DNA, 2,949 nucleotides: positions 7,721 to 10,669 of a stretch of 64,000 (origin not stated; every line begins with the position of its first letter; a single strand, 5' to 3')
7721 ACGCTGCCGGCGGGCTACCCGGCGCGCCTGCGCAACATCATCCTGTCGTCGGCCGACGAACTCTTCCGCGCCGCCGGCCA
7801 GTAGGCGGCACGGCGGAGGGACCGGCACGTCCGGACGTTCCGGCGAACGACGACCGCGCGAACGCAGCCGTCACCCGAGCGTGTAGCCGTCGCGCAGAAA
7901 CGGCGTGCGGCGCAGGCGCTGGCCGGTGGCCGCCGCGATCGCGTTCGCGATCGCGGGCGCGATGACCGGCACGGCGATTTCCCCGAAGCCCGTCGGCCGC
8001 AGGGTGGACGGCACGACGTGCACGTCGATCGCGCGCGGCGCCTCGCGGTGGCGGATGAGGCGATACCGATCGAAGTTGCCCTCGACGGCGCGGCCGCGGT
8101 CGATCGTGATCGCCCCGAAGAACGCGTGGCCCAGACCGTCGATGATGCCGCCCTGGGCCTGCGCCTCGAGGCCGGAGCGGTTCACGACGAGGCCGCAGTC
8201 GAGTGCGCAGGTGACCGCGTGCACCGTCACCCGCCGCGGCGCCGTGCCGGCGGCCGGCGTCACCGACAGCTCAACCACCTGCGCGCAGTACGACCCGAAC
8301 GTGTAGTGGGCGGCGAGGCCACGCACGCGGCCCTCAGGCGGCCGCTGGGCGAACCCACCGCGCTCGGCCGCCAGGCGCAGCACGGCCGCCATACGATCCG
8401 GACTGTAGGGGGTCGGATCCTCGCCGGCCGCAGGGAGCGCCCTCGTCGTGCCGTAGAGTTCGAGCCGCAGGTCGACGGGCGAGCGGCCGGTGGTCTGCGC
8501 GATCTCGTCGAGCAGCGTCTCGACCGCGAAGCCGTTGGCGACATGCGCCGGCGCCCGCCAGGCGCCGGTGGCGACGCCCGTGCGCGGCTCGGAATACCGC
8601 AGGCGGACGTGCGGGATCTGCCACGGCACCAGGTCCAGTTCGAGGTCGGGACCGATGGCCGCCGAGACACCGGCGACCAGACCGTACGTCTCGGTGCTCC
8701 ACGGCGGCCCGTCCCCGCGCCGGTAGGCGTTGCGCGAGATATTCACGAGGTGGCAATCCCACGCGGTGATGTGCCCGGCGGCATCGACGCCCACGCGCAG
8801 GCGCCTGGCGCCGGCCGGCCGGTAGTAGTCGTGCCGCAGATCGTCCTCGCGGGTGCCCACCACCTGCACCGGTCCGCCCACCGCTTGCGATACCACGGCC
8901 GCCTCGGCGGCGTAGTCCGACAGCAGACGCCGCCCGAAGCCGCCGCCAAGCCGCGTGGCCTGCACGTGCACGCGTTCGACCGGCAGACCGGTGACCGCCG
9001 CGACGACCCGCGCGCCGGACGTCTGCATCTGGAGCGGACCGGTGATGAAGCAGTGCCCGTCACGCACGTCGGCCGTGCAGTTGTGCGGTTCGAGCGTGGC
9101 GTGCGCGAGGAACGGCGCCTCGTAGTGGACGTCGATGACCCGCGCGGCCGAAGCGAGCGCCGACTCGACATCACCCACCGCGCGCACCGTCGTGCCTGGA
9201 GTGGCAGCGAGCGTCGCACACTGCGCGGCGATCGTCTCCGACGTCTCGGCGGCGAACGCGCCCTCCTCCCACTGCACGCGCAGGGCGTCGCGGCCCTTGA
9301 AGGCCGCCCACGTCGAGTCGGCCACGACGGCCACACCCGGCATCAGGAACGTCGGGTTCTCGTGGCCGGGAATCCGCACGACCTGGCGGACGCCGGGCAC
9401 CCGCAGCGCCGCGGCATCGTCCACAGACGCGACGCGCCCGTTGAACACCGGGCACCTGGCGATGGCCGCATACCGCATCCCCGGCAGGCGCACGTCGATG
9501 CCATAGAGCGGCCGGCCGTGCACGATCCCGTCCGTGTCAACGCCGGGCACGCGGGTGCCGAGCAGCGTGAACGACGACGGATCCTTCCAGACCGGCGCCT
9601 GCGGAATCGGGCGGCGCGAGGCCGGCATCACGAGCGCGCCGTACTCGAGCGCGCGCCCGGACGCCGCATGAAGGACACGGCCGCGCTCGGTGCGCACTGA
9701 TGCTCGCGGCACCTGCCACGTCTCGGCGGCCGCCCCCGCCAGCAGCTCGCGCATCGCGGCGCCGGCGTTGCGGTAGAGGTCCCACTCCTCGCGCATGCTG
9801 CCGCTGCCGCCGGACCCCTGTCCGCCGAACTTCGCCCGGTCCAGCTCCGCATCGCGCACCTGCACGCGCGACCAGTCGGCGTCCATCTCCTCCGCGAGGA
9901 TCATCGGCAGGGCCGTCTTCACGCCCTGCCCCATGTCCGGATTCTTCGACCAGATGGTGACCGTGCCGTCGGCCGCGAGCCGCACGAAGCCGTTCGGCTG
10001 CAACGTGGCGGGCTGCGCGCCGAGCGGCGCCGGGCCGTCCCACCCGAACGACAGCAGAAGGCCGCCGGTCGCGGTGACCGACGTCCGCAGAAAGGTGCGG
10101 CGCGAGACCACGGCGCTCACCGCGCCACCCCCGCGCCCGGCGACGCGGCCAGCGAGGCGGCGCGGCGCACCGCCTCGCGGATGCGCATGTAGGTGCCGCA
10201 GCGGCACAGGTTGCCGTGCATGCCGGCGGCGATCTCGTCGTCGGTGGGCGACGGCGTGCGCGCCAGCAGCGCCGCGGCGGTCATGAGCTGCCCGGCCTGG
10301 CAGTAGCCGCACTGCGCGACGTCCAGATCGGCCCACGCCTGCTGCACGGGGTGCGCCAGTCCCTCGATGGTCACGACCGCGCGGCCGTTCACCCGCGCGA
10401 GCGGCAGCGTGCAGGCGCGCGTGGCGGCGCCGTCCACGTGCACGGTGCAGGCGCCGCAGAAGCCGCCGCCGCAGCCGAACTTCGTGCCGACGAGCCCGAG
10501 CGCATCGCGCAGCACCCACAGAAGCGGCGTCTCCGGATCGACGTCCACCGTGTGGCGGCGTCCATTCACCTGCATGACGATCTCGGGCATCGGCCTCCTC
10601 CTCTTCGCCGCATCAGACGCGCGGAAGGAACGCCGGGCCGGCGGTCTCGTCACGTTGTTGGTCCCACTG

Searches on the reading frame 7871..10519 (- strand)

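Call 17: search_protein_families(library=pfam, proteins=[window:7871-10519:-], max_evalue=0.00001)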
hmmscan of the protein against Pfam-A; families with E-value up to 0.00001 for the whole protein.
window:7871-10519:- (882 aa): 2 families
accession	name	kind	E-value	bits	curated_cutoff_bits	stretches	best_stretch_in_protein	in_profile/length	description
PF02738.23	MoCoBD_1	-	6.4e-34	117.6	27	1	447-686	14-241/244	Molybdopterin cofactor-binding domain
PF20256.3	MoCoBD_2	-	1.5e-28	100.6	27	2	174-309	47-181/283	Molybdopterin cofactor-binding domain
